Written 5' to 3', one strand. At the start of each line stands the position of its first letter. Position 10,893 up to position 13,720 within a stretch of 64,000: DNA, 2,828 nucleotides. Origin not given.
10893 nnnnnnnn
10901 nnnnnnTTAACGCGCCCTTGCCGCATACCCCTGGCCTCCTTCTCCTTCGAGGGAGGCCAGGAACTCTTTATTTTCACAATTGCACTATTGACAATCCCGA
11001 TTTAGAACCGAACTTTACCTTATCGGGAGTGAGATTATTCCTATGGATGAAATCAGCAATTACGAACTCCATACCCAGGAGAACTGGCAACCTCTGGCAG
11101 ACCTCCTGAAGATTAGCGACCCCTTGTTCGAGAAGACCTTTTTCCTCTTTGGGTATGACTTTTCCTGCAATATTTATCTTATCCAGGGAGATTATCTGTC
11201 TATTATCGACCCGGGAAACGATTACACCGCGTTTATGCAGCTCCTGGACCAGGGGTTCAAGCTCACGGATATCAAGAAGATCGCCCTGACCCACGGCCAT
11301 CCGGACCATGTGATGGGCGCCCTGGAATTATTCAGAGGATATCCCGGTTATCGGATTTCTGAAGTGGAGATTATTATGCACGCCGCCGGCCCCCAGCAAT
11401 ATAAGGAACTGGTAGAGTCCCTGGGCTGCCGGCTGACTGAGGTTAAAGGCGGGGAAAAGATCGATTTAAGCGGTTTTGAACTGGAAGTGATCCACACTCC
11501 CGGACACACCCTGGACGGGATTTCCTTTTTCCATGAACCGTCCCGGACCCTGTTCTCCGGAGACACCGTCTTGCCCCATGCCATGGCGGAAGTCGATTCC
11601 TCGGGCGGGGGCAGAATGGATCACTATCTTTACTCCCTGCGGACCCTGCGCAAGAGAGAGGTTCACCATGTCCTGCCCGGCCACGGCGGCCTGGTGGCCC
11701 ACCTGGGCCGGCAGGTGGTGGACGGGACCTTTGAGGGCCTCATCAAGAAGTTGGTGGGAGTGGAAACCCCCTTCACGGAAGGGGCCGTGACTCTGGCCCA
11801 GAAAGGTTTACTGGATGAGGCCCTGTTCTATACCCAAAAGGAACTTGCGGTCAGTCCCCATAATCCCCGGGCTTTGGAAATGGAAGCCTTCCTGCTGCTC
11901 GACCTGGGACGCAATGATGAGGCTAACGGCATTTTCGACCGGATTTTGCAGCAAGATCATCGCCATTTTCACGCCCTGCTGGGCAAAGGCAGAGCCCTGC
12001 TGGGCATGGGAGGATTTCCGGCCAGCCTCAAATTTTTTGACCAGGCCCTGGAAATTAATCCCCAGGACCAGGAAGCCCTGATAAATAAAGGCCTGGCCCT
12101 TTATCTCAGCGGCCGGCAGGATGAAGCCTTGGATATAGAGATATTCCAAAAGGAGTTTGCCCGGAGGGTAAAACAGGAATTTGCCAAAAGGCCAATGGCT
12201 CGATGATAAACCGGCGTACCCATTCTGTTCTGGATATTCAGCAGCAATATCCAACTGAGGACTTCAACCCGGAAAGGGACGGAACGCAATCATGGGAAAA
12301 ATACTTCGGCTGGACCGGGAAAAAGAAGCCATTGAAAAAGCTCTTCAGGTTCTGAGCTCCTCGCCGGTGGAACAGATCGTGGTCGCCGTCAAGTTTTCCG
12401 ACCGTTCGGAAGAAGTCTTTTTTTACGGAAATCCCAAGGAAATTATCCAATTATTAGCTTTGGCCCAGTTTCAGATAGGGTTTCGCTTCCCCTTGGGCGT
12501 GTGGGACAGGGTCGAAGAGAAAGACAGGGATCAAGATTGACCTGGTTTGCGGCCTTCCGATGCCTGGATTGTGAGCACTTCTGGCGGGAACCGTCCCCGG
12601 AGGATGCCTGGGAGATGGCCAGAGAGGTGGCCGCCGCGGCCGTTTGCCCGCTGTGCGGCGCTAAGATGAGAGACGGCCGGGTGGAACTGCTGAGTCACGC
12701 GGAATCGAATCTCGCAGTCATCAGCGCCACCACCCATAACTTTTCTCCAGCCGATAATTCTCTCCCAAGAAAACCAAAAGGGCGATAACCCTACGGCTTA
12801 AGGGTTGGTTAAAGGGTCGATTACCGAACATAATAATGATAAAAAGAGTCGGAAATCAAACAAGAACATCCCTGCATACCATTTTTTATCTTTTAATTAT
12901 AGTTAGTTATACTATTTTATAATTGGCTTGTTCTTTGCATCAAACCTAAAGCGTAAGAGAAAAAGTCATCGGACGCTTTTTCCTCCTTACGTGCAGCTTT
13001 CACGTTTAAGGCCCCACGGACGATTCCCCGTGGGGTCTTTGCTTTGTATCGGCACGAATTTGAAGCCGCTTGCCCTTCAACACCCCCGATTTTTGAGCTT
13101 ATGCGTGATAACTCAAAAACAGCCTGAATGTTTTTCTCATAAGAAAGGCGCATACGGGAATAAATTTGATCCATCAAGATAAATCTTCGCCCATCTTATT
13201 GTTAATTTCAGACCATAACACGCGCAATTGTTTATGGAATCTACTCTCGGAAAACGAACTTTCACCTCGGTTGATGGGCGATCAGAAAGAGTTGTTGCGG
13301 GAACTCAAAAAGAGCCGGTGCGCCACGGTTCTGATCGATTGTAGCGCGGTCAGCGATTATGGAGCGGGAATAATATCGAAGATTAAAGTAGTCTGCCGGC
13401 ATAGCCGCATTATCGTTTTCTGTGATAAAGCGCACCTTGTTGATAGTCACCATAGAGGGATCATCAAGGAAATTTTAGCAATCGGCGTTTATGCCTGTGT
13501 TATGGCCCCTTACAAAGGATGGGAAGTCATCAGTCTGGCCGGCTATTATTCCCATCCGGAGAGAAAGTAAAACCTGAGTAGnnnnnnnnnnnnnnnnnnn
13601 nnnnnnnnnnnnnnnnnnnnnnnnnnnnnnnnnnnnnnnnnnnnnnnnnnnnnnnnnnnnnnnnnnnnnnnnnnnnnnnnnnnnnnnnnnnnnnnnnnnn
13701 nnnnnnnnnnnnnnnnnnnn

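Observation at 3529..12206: Sigma-54/PAS-regulated locus: two oversized family-III CoA-transferases, four unrecognisable proteins and an MBL-TPR hydrolase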

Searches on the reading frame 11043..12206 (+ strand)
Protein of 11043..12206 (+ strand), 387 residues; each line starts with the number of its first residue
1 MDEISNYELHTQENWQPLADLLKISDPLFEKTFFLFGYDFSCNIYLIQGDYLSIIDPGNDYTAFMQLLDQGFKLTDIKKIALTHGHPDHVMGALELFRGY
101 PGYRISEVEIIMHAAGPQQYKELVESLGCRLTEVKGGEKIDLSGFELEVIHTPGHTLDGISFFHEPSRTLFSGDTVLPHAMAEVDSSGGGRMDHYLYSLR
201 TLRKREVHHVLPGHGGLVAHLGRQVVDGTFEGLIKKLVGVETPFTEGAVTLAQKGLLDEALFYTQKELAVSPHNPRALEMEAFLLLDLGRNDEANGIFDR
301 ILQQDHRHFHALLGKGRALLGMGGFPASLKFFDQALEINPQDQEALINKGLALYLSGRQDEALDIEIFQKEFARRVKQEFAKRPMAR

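Call 4: search_protein_families(library=pfam, proteins=[window:11043-12206:+], max_evalue=0.01)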
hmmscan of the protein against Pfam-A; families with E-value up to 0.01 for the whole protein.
window:11043-12206:+ (387 aa): 18 families
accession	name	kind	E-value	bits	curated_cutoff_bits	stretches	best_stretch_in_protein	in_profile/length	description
PF00753.33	Lactamase_B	-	7.7e-24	85.2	22.7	1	39-214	3-196/196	Metallo-beta-lactamase superfamily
PF14559.12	TPR_19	-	3.1e-10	40.7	25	1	252-315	2-67/68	Tetratricopeptide repeat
PF07719.23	TPR_2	-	4.7e-10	39.2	27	0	311-342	3-34/34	Tetratricopeptide repeat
PF13432.12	TPR_16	-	1e-09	39.1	32.7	1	314-364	2-52/65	Tetratricopeptide repeat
PF13431.12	TPR_17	-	4.6e-09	36.3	24.4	1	331-363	1-33/34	Tetratricopeptide repeat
PF19583.5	ODP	-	1.1e-08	35.6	27.2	1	40-175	1-136/194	ODP family beta lactamase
PF00515.34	TPR_1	-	4.6e-07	29.8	27.8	0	311-342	3-34/34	Tetratricopeptide repeat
PF12706.13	Lactamase_B_2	-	5.4e-07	29.9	27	1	54-173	4-127/200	Beta-lactamase superfamily domain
PF13428.12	TPR_14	-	1.2e-06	29.1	23.5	0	311-350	3-42/44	Tetratricopeptide repeat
PF13424.12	TPR_12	-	1.8e-05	25.3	30.1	0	282-339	10-75/77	Tetratricopeptide repeat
PF12895.13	ANAPC3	-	0.00083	20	27.2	0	254-320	2-67/82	Anaphase-promoting complex, cyclosome, subunit 3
PF13181.12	TPR_8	-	0.0018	18.8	25.7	0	311-342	3-34/34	Tetratricopeptide repeat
PF13414.12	TPR_11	-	0.0023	18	26.8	1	317-357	2-42/42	TPR repeat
PF07721.20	TPR_4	-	0.0031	18.4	27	0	344-364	2-22/26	Tetratricopeptide repeat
PF13371.12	TPR_9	-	0.0033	17.9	35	0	290-345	10-65/73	Tetratricopeptide repeat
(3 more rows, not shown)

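Call 8: search_protein_families(library=ncbifam, proteins=[window:11043-12206:+], max_evalue=0.01)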
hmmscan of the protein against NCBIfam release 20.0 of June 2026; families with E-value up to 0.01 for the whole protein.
window:11043-12206:+ (387 aa): 27 families (the best 25 are shown)
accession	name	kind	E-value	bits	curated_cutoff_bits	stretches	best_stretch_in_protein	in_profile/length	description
TIGR03413.1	GSH_gloB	equivalog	3.1e-16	59.5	200.8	1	51-178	21-130/248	hydroxyacylglutathione hydrolase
TIGR04559.1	SoxH_rel_PQQ_2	hypoth_equivalog_domain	1.6e-13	50.7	280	1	42-221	30-219/283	quinoprotein relay system zinc metallohydrolase 2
NF007597.0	PRK10241.1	equivalog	2.3e-10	40.2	421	1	54-180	26-133/251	hydroxyacylglutathione hydrolase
TIGR04558.1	SoxH_rel_PQQ_1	hypoth_equivalog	3.8e-10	39.3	300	1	60-217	55-216/285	quinoprotein relay system zinc metallohydrolase 1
TIGR02917.1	PEP_TPR_lipo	equivalog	3.9e-08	31.7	312.2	1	253-363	307-417/899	XrtA/PEP-CTERM system TPR-repeat protein PrsT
NF033105.1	bla_subclass_B3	equivalog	4.7e-08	32.6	240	1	70-165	55-156/257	subclass B3 metallo-beta-lactamase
NF040959.1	MamA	equivalog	9.1e-08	31.8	200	1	246-370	42-164/204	magnetosome protein MamA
NF053820.1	MBLfold_Strvi7410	exception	6.8e-07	29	525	1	132-215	156-254/343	Strvi_7410 family MBL fold metallo-hydrolase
TIGR02651.1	RNase_Z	equivalog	2.8e-06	26.6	292.95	1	54-126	31-98/302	ribonuclease Z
NF012229.1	bla_class_B_core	domain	3.2e-06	27.3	100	1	42-162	16-136/139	metallo-beta-lactamase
NF033088.2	bla_subclass_B1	equivalog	7.5e-06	25.7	200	1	44-216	34-202/217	subclass B1 metallo-beta-lactamase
NF008391.2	PRK11189.1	equivalog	9.8e-06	25.3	250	1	319-366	109-157/297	lipoprotein NlpI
NF000801.0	PRK00055.1-3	equivalog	2.5e-05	23.5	252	1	63-128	40-102/307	ribonuclease Z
NF033758.1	gliding_GltE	equivalog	0.00013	21.1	225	1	280-372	261-352/411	adventurous gliding motility TPR repeat lipoprotein GltE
NF033762.1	social_mot_Tgl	equivalog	0.00057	19.3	225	1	248-364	38-157/252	social motility TPR repeat lipoprotein Tgl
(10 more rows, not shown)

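Call 43: search_solved_structures(query=window:11043-12206:+, max_evalue=0.001)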
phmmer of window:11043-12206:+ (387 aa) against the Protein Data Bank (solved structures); distinct sequences matched with E-value up to 0.001: 69 (the best 60 are shown).
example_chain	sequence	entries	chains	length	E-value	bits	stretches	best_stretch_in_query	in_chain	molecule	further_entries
9qhb_A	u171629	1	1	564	1.5e-49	172.3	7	258-370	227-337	Engineered tetratricopeptide repeat protein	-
8bu0_A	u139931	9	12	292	3.8e-32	115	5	291-369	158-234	Consensus tetratricopeptide repeat protein | Crystal structure of an 8-repeat consensus TPR superhelix with Zinc. | Monomer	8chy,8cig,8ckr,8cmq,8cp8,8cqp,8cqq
9qhc_A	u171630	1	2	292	3.5e-28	101.9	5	292-370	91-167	Engineered tetratricopeptide repeat protein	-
8ch0_A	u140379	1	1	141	5.6e-18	68.4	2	289-364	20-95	Consensus tetratricopeptide repeat protein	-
2xf4_A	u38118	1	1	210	4.5e-13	52.2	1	41-217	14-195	HYDROXYACYLGLUTATHIONE HYDROLASE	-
2fo7_A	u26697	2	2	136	3.1e-12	49.5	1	298-370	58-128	SYNTHETIC CONSENSUS TPR PROTEIN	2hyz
8zxg_A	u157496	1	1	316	2.1e-10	43.4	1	41-98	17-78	Paraoxonase from Bacillus sp. strain S3wahi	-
4ad9_A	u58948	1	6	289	4.5e-10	42.3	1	49-220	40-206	BETA-LACTAMASE-LIKE PROTEIN 2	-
7ev5_A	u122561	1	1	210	1.9e-09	40.3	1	42-222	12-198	Lactamase_B domain-containing protein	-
7obi_A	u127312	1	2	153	7.8e-09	38.3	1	254-350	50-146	CTPR-rv4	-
9gzg_A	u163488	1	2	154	8.9e-09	38.1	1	252-374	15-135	Engineered CTPR protein with glutamic acids for conductivity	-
1na0_A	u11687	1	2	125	1.8e-08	37.1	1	313-369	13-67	designed protein CTPR3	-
8ewo_A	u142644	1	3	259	4e-08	35.9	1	53-202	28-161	PA1813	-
6vfi_B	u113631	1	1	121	4.5e-08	35.8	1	298-370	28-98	O43_dn18B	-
6rz0_A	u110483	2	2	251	1.5e-07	34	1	54-183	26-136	Hydroxyacylglutathione hydrolase GloB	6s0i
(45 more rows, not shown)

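Call 44: search_protein_families(library=padloc, proteins=[window:11043-12206:+], max_evalue=0.01)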
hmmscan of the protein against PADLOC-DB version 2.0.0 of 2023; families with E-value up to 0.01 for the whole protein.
window:11043-12206:+ (387 aa): 0 families

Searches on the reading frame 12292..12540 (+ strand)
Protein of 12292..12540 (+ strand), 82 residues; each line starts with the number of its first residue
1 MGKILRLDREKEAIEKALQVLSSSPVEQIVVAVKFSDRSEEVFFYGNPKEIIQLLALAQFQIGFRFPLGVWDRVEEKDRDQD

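Call 90: search_protein_families(library=pfam, proteins=[window:12292-12540:+], max_evalue=0.1)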
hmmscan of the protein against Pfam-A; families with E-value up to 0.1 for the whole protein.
window:12292-12540:+ (82 aa): 1 family
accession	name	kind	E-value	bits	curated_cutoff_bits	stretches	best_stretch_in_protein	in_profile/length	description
PF03094.20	Mlo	-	0.081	11.7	24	1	29-75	334-380/483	Mlo family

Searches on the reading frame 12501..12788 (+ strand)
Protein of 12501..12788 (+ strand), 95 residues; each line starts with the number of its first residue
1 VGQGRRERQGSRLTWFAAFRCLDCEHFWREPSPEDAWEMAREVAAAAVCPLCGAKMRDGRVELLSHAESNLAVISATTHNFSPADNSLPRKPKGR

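Call 90: search_protein_families(library=pfam, proteins=[window:12501-12788:+], max_evalue=0.1)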
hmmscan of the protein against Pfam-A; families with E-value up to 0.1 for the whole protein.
window:12501-12788:+ (95 aa): 3 families
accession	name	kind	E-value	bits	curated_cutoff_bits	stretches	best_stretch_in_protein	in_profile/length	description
PF20097.4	DUF6487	-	0.02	15.8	24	0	49-61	1-13/67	Domain of unknown function (DUF6487)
PF09723.15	Zn_ribbon_8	-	0.038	14.4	34.4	0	19-56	6-37/41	Zinc ribbon domain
PF04606.18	Ogr_Delta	-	0.072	13.5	26.3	0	49-57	2-10/47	Ogr/Delta-like zinc finger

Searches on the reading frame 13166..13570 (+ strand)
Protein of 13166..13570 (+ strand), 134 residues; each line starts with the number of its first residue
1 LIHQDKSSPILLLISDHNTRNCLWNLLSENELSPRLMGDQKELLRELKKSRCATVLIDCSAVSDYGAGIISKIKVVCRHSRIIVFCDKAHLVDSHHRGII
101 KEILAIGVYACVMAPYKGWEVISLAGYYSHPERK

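Call 8: search_protein_families(library=ncbifam, proteins=[window:13166-13570:+], max_evalue=0.01)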
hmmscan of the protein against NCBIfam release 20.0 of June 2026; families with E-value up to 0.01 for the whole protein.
window:13166-13570:+ (134 aa): 1 family
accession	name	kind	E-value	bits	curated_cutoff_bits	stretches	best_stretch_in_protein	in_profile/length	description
NF045914.1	RespRegNblR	equivalog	0.0014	18.2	300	1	5-131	4-124/228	response regulator transcription factor NblR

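Call 44: search_protein_families(library=padloc, proteins=[window:13166-13570:+], max_evalue=0.01)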
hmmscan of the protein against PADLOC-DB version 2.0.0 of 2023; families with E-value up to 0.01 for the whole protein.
window:13166-13570:+ (134 aa): 1 family
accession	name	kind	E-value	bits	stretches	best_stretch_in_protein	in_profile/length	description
PDLC00194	HamB1|HamB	-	0.0051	12.7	1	83-104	351-372/995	DEAD-box helicase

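Call 90: search_protein_families(library=pfam, proteins=[window:13166-13570:+], max_evalue=0.1)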
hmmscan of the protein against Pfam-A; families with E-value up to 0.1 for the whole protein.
window:13166-13570:+ (134 aa): 1 family
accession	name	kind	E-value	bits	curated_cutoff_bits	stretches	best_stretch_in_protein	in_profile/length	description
PF00072.30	Response_reg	-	0.035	14.7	30.2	1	15-90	5-81/111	Response regulator receiver domain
